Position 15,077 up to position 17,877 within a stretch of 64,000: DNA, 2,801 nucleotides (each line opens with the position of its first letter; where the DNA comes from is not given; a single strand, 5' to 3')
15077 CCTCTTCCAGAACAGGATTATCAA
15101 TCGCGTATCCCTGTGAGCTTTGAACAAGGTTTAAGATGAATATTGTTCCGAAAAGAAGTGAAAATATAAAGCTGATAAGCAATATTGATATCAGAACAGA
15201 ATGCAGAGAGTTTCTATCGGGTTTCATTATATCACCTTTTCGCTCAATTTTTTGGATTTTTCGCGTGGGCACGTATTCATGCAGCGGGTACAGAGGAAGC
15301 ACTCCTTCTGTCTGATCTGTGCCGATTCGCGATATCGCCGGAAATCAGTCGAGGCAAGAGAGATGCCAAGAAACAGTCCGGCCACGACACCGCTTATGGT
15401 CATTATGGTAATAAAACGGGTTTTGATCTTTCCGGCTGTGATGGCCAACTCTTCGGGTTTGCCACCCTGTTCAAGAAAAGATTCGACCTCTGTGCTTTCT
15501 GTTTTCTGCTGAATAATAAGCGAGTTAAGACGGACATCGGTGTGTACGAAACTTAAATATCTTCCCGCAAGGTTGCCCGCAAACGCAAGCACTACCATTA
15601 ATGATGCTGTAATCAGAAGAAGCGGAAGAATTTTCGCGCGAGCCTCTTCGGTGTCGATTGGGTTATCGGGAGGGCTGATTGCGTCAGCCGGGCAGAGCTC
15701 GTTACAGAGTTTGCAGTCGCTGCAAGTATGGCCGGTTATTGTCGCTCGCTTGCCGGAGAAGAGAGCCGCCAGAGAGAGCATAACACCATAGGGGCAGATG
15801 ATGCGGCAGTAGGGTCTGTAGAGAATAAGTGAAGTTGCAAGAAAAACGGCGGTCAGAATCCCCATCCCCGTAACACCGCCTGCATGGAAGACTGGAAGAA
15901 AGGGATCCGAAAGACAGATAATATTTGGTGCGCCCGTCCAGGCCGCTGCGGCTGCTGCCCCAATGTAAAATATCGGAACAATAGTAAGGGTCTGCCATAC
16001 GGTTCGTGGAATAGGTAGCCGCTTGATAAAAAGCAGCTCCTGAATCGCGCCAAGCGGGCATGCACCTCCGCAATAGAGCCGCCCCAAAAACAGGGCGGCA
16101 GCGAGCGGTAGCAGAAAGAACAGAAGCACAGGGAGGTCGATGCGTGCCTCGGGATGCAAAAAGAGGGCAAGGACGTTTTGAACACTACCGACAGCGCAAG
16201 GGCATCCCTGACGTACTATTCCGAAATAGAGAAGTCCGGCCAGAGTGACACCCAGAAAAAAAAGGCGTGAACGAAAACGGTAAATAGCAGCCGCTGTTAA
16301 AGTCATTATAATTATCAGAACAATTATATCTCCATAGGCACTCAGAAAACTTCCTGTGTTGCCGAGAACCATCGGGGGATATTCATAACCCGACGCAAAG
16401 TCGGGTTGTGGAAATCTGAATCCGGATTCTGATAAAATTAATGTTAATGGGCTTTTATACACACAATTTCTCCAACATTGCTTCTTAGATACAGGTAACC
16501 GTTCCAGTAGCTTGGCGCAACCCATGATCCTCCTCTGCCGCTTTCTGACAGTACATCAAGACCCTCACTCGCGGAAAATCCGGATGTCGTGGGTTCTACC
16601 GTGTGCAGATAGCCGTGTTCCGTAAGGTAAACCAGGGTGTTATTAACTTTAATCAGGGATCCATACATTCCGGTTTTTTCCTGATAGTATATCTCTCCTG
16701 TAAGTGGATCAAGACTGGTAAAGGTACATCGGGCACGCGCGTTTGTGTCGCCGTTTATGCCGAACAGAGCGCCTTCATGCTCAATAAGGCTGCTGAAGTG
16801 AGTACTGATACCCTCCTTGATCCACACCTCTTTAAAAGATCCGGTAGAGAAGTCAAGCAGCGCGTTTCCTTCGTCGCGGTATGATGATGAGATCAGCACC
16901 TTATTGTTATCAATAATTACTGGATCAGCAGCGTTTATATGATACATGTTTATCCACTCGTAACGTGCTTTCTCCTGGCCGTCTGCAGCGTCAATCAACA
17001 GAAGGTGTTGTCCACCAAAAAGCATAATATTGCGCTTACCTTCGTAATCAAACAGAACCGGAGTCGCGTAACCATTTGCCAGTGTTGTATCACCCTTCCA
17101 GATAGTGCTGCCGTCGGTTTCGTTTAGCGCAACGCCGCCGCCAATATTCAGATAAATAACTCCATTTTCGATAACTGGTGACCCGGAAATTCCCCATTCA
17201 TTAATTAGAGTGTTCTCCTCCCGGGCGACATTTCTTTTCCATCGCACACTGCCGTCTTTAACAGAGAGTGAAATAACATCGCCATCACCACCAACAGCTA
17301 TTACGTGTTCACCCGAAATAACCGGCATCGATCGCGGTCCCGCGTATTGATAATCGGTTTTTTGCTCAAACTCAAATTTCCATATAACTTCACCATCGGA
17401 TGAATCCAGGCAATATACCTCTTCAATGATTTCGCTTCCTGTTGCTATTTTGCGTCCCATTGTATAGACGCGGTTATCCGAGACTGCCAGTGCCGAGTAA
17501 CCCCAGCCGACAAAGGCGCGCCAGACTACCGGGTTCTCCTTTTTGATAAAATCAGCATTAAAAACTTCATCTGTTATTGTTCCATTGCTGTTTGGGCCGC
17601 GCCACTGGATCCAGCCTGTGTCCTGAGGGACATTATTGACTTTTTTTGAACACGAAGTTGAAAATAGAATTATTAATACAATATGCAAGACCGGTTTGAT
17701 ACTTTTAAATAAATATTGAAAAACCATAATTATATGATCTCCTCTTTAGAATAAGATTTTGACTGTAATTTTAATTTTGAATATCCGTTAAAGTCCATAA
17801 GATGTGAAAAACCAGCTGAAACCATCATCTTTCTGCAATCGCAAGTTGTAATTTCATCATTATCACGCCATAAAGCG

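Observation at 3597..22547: A 19-kb co-directional operon combines five beta-propeller paralogues with an NADH flavoprotein, a NapH/NapG-like conduit, a radical SAM enzyme and a type VII ABC exporter. I know of no characterised system with this combination.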

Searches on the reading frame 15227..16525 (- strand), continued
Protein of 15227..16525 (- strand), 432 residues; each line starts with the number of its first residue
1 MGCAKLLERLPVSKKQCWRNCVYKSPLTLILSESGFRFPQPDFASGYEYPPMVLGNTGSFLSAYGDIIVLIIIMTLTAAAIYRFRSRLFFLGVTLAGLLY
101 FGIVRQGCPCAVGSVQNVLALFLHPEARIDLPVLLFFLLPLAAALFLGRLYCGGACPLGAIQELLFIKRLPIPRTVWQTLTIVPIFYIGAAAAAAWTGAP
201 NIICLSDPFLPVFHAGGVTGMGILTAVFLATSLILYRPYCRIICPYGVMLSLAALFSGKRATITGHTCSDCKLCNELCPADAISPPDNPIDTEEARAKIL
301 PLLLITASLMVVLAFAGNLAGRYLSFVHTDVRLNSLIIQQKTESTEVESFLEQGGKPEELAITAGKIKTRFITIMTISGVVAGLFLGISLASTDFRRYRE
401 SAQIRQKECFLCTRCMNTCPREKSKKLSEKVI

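Call 27: search_protein_families(library=ncbifam, proteins=[L021:7839-8813:+, L030:8176-9201:+, L021:3300-4355:+, L021:4348-5073:+, L021:15385-15840:+], max_evalue=0.001)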
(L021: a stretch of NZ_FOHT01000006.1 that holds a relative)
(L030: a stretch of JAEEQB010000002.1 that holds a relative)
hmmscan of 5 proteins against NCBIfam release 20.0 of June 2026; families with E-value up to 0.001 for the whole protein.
L021:7839-8813:+ (324 aa): 2 families
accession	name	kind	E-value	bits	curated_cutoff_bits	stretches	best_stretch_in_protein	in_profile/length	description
NF035926.1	scyF_NHL_VPEP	equivalog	3.6e-09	36.2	350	1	154-319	115-274/376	scytonemin biosynthesis PEP-CTERM protein ScyF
NF033206.1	ScyE_fam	subfamily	1.2e-05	25.1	80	0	139-174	134-171/333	ScyD/ScyE family protein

L030:8176-9201:+ (341 aa): 1 family
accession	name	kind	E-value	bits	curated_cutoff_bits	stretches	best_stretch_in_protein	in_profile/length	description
NF035926.1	scyF_NHL_VPEP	equivalog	2.1e-07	30.4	350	1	86-248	76-249/376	scytonemin biosynthesis PEP-CTERM protein ScyF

L021:3300-4355:+ (351 aa): 0 families

L021:4348-5073:+ (241 aa): 77 families (the best 25 are shown)
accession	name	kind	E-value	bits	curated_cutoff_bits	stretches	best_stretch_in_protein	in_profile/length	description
NF008677.0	PRK11697.1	equivalog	2.8e-42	144.7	246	1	5-207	3-203/238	two-component system response regulator BtsR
NF010684.1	PRK14084.1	equivalog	5.6e-30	104.9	375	1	5-206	2-219/254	response regulator transcription factor LytR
NF052445.1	RespRegMctR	equivalog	1.5e-14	53.9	300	1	5-148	3-156/205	two-component system response regulator MctR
NF001965.0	PRK00742.1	subfamily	2.2e-14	53.5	293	1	2-116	2-120/357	chemotaxis-specific protein-glutamate methyltransferase CheB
NF007750.0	PRK10430.1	equivalog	1.3e-13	51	262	1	6-128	4-133/239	two-component system response regulator DcuR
TIGR02875.1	spore_0_A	equivalog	2.2e-13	50.1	200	1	3-150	2-161/262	sporulation transcription factor Spo0A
NF009206.0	PRK12555.1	subfamily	7.8e-13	48.1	342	1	5-82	2-81/340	chemotaxis-specific protein-glutamate methyltransferase CheB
NF052313.1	T9SS_RR_PorX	equivalog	7.9e-13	48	300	1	7-131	4-131/513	T9SS response regulator signal transducer PorX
NF011896.0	PRK15369.1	equivalog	7.9e-12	45.2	242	1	2-124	2-135/211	two component system response regulator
NF007935.0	PRK10651.1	equivalog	1.1e-11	44.3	250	1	3-122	6-130/216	two-component system response regulator NarL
NF007467.0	PRK10046.1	equivalog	1.2e-11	44.6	264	1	6-125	7-131/226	two-component response regulator DpiA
NF007969.0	PRK10693.1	equivalog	2.2e-11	43.4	329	1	5-125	9-133/337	two-component system response regulator RssB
NF008469.0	PRK11361.1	equivalog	3.7e-11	42.4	714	1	3-130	4-135/461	acetoacetate metabolism transcriptional regulator AtoC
NF008302.0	PRK11091.1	equivalog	1.6e-10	39.8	838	1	5-133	527-660/779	aerobic respiration two-component sensor histidine kinase ArcB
NF052596.1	RR_EAL_PvrR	equivalog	2.7e-10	39.4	580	1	1-120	1-129/398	response regulator cyclic di-GMP phosphodiesterase PvrR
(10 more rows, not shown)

L021:15385-15840:+ (151 aa): 2 families
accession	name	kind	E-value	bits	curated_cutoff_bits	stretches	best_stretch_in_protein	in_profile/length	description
TIGR00412.2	redox_disulf_2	subfamily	4.9e-10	39.7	62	1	114-147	41-74/75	MTH895/ArsE family thioredoxin-like protein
TIGR00411.1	redox_disulf_1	equivalog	6.4e-07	29.4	92.75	0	112-145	44-76/82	MJ0307 family thioredoxin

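Call 28: search_protein_families(library=pfam, proteins=[L021:7839-8813:+, L030:8176-9201:+, L017:8050-8967:+, L021:3300-4355:+, L021:4348-5073:+, L021:15385-15840:+, L030:135-896:+], max_evalue=0.01)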
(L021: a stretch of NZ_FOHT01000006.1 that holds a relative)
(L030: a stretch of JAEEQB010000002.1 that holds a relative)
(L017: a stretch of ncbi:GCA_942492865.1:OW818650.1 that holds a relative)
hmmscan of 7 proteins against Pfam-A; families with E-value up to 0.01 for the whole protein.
L021:7839-8813:+ (324 aa): 1 family
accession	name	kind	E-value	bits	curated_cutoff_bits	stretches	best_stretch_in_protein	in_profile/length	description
PF01436.27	NHL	-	1.2e-06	28.7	20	0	296-318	6-28/28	NHL repeat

L030:8176-9201:+ (341 aa): 1 family
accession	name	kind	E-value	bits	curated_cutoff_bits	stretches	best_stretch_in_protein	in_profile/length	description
PF23385.1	Beta-prop_IFT140_2nd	-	0.00028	20.5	27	0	88-165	40-118/319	IFT140 second beta-propeller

L017:8050-8967:+ (305 aa): 2 families
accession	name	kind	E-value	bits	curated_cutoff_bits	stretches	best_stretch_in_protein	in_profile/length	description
PF18975.6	DUF5711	-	0.00056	19.7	26.3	0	77-123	261-307/344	Family of unknown function (DUF5711)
PF13360.13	PQQ_2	-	0.0025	18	27.6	1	46-175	16-138/233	Outer membrane protein assembly factor BamB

L021:3300-4355:+ (351 aa): 2 families
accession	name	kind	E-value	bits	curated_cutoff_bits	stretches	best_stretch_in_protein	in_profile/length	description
PF06580.19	His_kinase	-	5.1e-25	88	25.2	1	159-238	1-81/81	Histidine kinase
PF14501.12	HATPase_c_5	-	2e-05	24.8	22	1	261-344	13-99/102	GHKL domain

L021:4348-5073:+ (241 aa): 2 families
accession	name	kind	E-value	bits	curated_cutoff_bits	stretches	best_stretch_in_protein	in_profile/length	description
PF00072.30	Response_reg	-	5e-22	78.6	30.2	1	7-112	2-110/111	Response regulator receiver domain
PF04397.21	LytTR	-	1.2e-17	64.4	22.6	1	145-231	3-95/98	LytTr DNA-binding domain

L021:15385-15840:+ (151 aa): 1 family
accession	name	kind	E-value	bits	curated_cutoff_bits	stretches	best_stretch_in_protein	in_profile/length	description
PF13192.12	Thioredoxin_3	-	1.1e-12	48.2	24.8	1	91-147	22-75/76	Thioredoxin domain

L030:135-896:+ (253 aa): 2 families
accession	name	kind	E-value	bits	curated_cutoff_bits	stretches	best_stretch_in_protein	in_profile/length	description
PF04397.21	LytTR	-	1.3e-15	57.9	22.6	1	151-250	1-97/98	LytTr DNA-binding domain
PF00072.30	Response_reg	-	5.9e-13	49.4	30.2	1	3-111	1-110/111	Response regulator receiver domain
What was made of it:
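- A thioredoxin-like gene is inserted in some loci (L021, calls 27, 28), recalling MauD.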

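Call 61: search_protein_representatives(alignment_id=A1)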
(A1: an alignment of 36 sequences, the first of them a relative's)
Query: 36 sequences, 429 profile positions. Proteins with E-value up to 0.001 (for the whole library): 9815; up to 1e-10: 3992; up to 1e-30: 682. The best 150 are listed.
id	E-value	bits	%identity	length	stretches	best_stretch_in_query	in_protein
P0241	8.4e-169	578.5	-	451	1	5-421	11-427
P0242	1.4e-166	571.2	-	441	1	10-426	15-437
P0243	7.4e-165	565.5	-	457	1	9-423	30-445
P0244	1.1e-164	564.9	-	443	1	9-422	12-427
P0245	5.1e-164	562.7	-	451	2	7-370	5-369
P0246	1.3e-162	558.1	-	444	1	12-421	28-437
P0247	9.7e-162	555.2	-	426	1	6-423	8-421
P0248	1.3e-160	551.5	-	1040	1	19-423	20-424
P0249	4.2e-160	549.8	-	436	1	7-423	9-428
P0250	4.1e-158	543.3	-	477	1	7-422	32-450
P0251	5.8e-157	539.5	-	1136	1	11-423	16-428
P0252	4.4e-156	536.6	-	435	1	7-421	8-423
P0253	5.6e-156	536.2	-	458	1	20-424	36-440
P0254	1.6e-155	534.8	-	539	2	112-424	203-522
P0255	2.6e-155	534.0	-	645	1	14-421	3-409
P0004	1.0e-147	509.0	-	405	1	21-427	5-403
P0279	1.7e-146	505.0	-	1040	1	8-420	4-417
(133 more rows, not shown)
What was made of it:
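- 15227..16372 (-): NapH/NosR-family membrane polyferredoxin with six hydrophobic segments, two CX3CP motifs, a GCxC motif and two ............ clusters. 682 representative clusters at E<=1e-30 (call 61).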

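Call 74: predict_structure(alignment_id=A1)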
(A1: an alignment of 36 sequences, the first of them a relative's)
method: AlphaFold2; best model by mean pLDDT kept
length: 381 residues; sequences in the alignment: 36
mean_pLDDT: 86.4   pTM: 0.84
mean pLDDT of the five models: 86.4, 86.3, 85.9, 84.5, 83.0
residues with pLDDT >= 90: 215; 70-90: 117; 50-70: 43; < 50: 6
segments of 3 or more residues with pLDDT < 50: 1-6
pLDDT, mean of each block of 10 residues (from residue 1): 48 92 94 89 95 84 92 90 94 93 89 91 89 96 94 86 70 90 93 93 84 65 80 73 82 96 98 95 94 90 93 97 98 92 71 85 73 60 56
secondary structure, 60 per line:
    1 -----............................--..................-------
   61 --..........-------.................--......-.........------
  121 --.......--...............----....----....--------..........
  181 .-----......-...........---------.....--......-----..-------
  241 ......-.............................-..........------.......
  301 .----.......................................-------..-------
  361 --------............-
elements in order: H6-33 H36-53 H63-72 H80-96 H99-104 H106-114 H123-129 H132-146 H151-154 H159-162 H171-181 H187-192 H194-204 H214-218 H221-226 H241-246 H248-276 H278-287 H294-301 H306-344 H369-380

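Call 76: fold_search(model_id=the predicted structure, library=pdb)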
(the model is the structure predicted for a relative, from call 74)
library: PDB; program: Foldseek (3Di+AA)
matches with E <= 10: 132; with E <= 0.001: 0
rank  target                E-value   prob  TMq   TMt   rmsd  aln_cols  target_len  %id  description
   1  3wdo                  5.1e-01  0.09  0.15  0.13  22.5       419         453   11  Structure of E. coli YajR transporter (released 2013-08-07)
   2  9b3k_Z                6.3e-01  0.08  0.13  0.13  23.4       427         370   10  NorA in complex with Fab36 (NorA-BRIL fusion) (released 2024-12-11)
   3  9csi                  1.3e+00  0.05  0.11  0.08  23.8       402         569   10  A. baumannii MsbA Bound to Cerastecin Compound 5 (released 2024-09-04)
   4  6qex_A                1.3e+00  0.05  0.13  0.07  27.5       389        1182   12  Nanodisc reconstituted human ABCB1 in complex with UIC2 fab and taxol (released 2019-02-27)
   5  8k9e_F                1.5e+00  0.05  0.14  0.13  24.4       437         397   15  Cryo-EM structure of the photosynthetic alternative complex III from Chloroflexus aurantiacus at 3.3 angstrom (released 2024-03-06)
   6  9ucm_A                1.5e+00  0.09  0.19  0.17  19.5       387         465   12  Cryo-EM structure of the human G6P transporter SLC37A2 in the apo state with a symmetric ER luminal-open conformation. (released 2025-11-05)
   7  6ob6_B                1.5e+00  0.06  0.15  0.16  20.1       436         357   10  Human equilibrative nucleoside transporter-1, S-(4-nitrobenzyl)-6-thioinosine bound, merohedrally twinned (released 2019-07-03)
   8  9as9                  1.5e+00  0.04  0.10  0.13  25.2       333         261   14  Local refinement of 5-HT2AR bound to RS130-180 in complex with a mini-Gq protein and scFv16 obtained by cryo-electron mi (released 2025-04-02)
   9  8zkn_A                1.6e+00  0.06  0.14  0.14  22.2       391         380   12  CryoEM structure of Thyroid Hormone Transporter MCT8 bound with silychristin (released 2025-04-02)
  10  6u1s_A                1.7e+00  0.07  0.13  0.15  25.4       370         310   14  Cryo-EM structure of a de novo designed 16-helix transmembrane nanopore, TMHC8_R. (released 2020-08-19)
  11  8ght_A                1.8e+00  0.03  0.10  0.12  24.3       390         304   10  Cryo-electron microscopy structure of the zinc transporter from Bordetella bronchiseptica (released 2023-06-21)
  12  8sba                  2.0e+00  0.06  0.13  0.07  21.5       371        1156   13  CryoEM structure of P-Glycoprotein in inward facing 2 state under continuous turnover conditions with vinblastine (released 2025-04-23)
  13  8vox_A                2.0e+00  0.05  0.11  0.08  27.8       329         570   12  Cryo-EM structure of the ABC transporter PCAT1 cysteine-free core bound with MgADP (released 2024-10-30)
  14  8vp9_A                2.1e+00  0.06  0.13  0.08  20.8       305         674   12  Cryo-EM structure of the cysteine-free ABC transporter PCAT1 bound with ADP and Substrate (released 2024-10-30)
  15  8vpb_A                2.1e+00  0.06  0.15  0.10  22.2       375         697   13  Cryo-EM structure of the ABC transporter PCAT1 bound with MgADP_Class_2 (released 2024-10-30)
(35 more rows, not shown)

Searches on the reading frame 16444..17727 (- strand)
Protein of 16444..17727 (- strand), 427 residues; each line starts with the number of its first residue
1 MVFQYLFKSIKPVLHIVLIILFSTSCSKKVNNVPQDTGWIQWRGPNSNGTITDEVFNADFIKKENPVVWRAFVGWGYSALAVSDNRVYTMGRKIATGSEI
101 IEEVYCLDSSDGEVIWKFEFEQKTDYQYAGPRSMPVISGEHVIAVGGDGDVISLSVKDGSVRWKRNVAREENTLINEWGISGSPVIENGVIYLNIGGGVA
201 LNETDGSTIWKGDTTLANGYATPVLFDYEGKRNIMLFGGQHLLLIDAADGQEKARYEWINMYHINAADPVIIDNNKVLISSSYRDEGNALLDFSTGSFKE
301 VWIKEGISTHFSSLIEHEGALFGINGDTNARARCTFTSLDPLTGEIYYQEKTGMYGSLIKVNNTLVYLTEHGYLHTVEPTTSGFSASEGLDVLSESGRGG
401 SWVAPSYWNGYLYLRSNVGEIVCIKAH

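Call 4: search_protein_families(library=pfam, proteins=[window:16444-17727:-], max_evalue=0.01)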
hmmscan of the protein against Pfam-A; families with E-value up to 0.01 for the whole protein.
window:16444-17727:- (427 aa): 3 families
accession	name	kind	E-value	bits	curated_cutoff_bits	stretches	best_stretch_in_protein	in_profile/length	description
PF13360.13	PQQ_2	-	1.3e-31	110.5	27.6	2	103-347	4-230/233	Outer membrane protein assembly factor BamB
PF13570.13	Beta-prop_ACSF4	-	3.5e-08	33.6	133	1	102-257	71-211/329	Beta-alanine-activating enzyme, beta-propeller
PF25293.1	Beta-prop_EMC1_N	-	0.0018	18.4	34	0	142-265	33-154/219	EMC1 N-terminal beta-propeller domain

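Call 6: search_protein_families(library=ncbifam, proteins=[window:16444-17727:-], max_evalue=0.001)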
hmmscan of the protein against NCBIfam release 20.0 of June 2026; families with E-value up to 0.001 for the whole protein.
window:16444-17727:- (427 aa): 6 families
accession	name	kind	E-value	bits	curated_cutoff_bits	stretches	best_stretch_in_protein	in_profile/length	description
TIGR03300.1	assembly_YfgL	equivalog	9.8e-14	50.8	285.2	2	103-214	156-269/377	outer membrane protein assembly factor BamB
TIGR04528.1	acido_non_PQQ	subfamily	2.9e-10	39.6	650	1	102-173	67-136/493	acido-empty-quinoprotein group A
NF008351.0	PRK11138.1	equivalog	4.7e-10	38.5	423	1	77-215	60-189/394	outer membrane protein assembly factor BamB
TIGR03075.1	PQQ_enz_alc_DH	subfamily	5.6e-07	28.5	480.05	0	102-169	79-150/530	PQQ-dependent dehydrogenase, methanol/ethanol family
NF041516.1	PA2928_fam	subfamily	0.00017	21.1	70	0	68-159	82-174/376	PA2928 family protein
NF053615.1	SerThrKinAfsKStmc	equivalog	0.00095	17.9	1300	0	104-257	585-731/809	protein serine/threonine kinase AfsK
